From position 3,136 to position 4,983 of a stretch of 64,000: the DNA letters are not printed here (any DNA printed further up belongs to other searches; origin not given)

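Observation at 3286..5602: PMT/GT39-like protein mannosyltransferase next to candidate acceptors: does this organism O-glycosylate Pro/Thr linkers?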

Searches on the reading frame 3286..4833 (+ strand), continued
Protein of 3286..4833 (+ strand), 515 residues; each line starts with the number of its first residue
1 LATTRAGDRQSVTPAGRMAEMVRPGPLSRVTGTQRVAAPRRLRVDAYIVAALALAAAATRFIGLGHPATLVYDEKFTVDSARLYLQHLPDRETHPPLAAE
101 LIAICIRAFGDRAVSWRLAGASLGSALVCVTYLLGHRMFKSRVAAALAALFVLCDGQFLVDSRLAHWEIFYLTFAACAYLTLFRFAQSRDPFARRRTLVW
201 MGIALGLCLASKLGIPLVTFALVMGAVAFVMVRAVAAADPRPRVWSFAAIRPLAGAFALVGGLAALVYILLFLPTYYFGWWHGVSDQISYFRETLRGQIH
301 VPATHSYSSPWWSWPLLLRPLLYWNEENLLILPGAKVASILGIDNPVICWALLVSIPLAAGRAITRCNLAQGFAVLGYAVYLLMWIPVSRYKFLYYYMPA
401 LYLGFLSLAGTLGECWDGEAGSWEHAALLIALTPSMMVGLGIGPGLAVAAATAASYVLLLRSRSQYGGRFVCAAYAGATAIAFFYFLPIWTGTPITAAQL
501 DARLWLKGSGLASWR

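Call 72: search_protein_families(library=pfam, proteins=[L006:4945-7872:-, L042:4435-7455:+, L023:1876-4932:+, L017:4474-7539:+, L045:1488-4415:+, L032:4474-7386:+, L053:4318-7587:+, L084:4351-7416:+], max_evalue=0.01)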
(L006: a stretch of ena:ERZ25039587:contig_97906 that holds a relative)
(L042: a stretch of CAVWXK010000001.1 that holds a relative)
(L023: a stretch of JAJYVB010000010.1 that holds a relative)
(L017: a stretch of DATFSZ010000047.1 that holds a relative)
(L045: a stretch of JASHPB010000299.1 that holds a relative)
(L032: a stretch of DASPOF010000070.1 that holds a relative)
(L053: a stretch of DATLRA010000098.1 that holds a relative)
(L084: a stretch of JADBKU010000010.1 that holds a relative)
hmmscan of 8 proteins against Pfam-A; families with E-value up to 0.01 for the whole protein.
L006:4945-7872:- (975 aa): 4 families
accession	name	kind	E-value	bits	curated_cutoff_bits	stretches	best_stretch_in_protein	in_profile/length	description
PF02366.24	PMT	-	1.9e-22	80.5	22.7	2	577-740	82-242/245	Dolichyl-phosphate-mannose-protein mannosyltransferase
PF16192.10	PMT_4TMC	-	3.2e-18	66.4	32.4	1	752-967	7-200/202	C-terminal four TMM region of protein-O-mannosyltransferase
PF13231.12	PMT_2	-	4.4e-17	63.2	26.1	2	558-692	2-130/160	Dolichyl-phosphate-mannose-protein mannosyltransferase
PF05208.19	ALG3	-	3.6e-05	23.8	23.6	1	203-303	127-227/358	ALG3 protein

L042:4435-7455:+ (1007 aa): 4 families
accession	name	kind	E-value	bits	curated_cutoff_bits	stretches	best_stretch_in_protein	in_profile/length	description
PF02366.24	PMT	-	4e-27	95.8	22.7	2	602-773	79-243/245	Dolichyl-phosphate-mannose-protein mannosyltransferase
PF16192.10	PMT_4TMC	-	1.2e-17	64.6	32.4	1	788-999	10-200/202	C-terminal four TMM region of protein-O-mannosyltransferase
PF13231.12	PMT_2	-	3.9e-15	56.8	26.1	1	586-721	2-131/160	Dolichyl-phosphate-mannose-protein mannosyltransferase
PF05208.19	ALG3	-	0.00027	20.9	23.6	1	248-376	127-254/358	ALG3 protein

L023:1876-4932:+ (1019 aa): 4 families
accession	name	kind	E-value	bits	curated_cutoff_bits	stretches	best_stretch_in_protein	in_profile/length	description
PF02366.24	PMT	-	1.3e-26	94.1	22.7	2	623-749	85-212/245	Dolichyl-phosphate-mannose-protein mannosyltransferase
PF16192.10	PMT_4TMC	-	3.9e-19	69.4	32.4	1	795-1011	6-200/202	C-terminal four TMM region of protein-O-mannosyltransferase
PF13231.12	PMT_2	-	3.4e-14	53.8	26.1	2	601-737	2-129/160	Dolichyl-phosphate-mannose-protein mannosyltransferase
PF09594.16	GT87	-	1.2e-05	25.7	25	1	173-420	3-235/237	Glycosyltransferase family 87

L017:4474-7539:+ (1022 aa): 3 families
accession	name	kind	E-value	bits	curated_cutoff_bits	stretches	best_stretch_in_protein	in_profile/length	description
PF02366.24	PMT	-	6.6e-26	91.8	22.7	1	527-710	2-203/245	Dolichyl-phosphate-mannose-protein mannosyltransferase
PF16192.10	PMT_4TMC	-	1.1e-17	64.7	32.4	1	804-1014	11-200/202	C-terminal four TMM region of protein-O-mannosyltransferase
PF13231.12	PMT_2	-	4.9e-16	59.8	26.1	2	570-711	2-141/160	Dolichyl-phosphate-mannose-protein mannosyltransferase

L045:1488-4415:+ (976 aa): 3 families
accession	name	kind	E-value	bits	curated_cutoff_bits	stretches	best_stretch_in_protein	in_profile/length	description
PF02366.24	PMT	-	1.2e-24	87.7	22.7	2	575-740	83-240/245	Dolichyl-phosphate-mannose-protein mannosyltransferase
PF16192.10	PMT_4TMC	-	1.8e-19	70.5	32.4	1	754-968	6-200/202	C-terminal four TMM region of protein-O-mannosyltransferase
PF13231.12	PMT_2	-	1.6e-10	41.8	26.1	1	555-685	2-132/160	Dolichyl-phosphate-mannose-protein mannosyltransferase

L032:4474-7386:+ (971 aa): 3 families
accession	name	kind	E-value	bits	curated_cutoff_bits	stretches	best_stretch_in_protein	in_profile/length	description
PF02366.24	PMT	-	7.5e-24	85.1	22.7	2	521-580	4-63/245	Dolichyl-phosphate-mannose-protein mannosyltransferase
PF16192.10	PMT_4TMC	-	1.4e-14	54.5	32.4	1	747-963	5-200/202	C-terminal four TMM region of protein-O-mannosyltransferase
PF13231.12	PMT_2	-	1.7e-13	51.6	26.1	1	562-715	2-145/160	Dolichyl-phosphate-mannose-protein mannosyltransferase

L053:4318-7587:+ (1090 aa): 4 families
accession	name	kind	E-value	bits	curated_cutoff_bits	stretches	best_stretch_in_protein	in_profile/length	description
PF02366.24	PMT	-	1e-26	94.5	22.7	1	570-793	2-241/245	Dolichyl-phosphate-mannose-protein mannosyltransferase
PF16192.10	PMT_4TMC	-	6.1e-18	65.5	32.4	2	807-959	7-181/202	C-terminal four TMM region of protein-O-mannosyltransferase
PF13231.12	PMT_2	-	2.9e-11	44.3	26.1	1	613-753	2-133/160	Dolichyl-phosphate-mannose-protein mannosyltransferase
PF09594.16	GT87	-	5.1e-06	26.9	25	1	170-419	3-236/237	Glycosyltransferase family 87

L084:4351-7416:+ (1022 aa): 3 families
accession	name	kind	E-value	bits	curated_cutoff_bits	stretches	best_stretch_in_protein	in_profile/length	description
PF02366.24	PMT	-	5.3e-26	92.1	22.7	1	554-732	9-205/245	Dolichyl-phosphate-mannose-protein mannosyltransferase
PF16192.10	PMT_4TMC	-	9.8e-19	68.1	32.4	1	783-1014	6-200/202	C-terminal four TMM region of protein-O-mannosyltransferase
PF13231.12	PMT_2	-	2e-15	57.8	26.1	1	590-724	2-130/160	Dolichyl-phosphate-mannose-protein mannosyltransferase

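Call 78: find_encoding_contigs(protein=P0047, flank=5000, max_places=1)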
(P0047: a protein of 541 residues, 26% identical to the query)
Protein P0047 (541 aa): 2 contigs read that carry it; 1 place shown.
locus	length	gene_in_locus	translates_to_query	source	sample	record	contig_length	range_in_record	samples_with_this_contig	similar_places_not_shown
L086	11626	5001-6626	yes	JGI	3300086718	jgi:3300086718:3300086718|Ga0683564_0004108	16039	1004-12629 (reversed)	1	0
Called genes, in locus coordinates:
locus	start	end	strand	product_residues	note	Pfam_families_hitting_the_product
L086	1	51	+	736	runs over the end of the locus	PF09137:Glucodextran_N, PF00723:Glyco_hydro_15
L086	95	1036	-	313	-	-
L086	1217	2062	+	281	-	PF00899:ThiF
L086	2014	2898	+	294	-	-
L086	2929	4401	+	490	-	PF00370:FGGY_N, PF02782:FGGY_C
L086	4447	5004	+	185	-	-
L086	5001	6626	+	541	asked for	PF02366:PMT, PF13231:PMT_2 (weak), PF16192:PMT_4TMC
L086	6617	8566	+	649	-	-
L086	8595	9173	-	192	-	PF06210:DUF1003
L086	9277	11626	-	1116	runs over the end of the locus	?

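Call 79: find_encoding_contigs(protein=P0048, flank=5000, max_places=1)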
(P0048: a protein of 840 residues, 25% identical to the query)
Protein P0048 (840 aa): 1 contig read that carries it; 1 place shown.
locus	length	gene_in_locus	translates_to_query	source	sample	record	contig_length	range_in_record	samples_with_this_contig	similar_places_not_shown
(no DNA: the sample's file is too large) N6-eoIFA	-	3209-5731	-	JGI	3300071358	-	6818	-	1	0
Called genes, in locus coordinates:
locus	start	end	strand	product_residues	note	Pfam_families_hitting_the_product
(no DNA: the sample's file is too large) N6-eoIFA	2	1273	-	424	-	?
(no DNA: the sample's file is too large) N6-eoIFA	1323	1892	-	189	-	PF00196:GerE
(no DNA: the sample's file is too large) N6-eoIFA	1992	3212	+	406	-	-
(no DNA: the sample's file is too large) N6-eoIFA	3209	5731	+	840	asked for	PF09594:GT87, PF02366:PMT, PF13231:PMT_2, PF16192:PMT_4TMC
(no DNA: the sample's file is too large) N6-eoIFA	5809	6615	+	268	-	-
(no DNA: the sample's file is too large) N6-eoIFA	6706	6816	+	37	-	?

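Call 90: search_solved_structures(query=A6, max_evalue=10)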
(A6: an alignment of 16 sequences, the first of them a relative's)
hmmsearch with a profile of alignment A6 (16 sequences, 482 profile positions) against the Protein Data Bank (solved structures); distinct sequences matched with E-value up to 10: 1.
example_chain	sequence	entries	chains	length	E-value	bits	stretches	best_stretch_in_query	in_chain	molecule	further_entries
3lay_A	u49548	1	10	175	0.84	11.4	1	187-223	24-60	Zinc resistance-associated protein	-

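Call 91: search_protein_families(library=pfam, alignment_id=A6, max_evalue=0.01)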
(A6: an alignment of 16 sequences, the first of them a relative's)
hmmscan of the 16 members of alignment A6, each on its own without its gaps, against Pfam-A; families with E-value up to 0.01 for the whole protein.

A. member 1, L042:4435-5934:+ (500 aa): 1 family
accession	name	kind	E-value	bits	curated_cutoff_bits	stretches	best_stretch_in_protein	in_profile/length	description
PF05208.19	ALG3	-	4.2e-05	23.6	23.6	1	248-377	127-255/358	ALG3 protein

B. families by the number of members that match (of 16 scanned): 3 families
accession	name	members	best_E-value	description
PF05208.19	ALG3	9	5.1e-07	ALG3 protein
PF09594.16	GT87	6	1e-08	Glycosyltransferase family 87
PF03155.21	Alg6_Alg8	1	0.0025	ALG6, ALG8 glycosyltransferase family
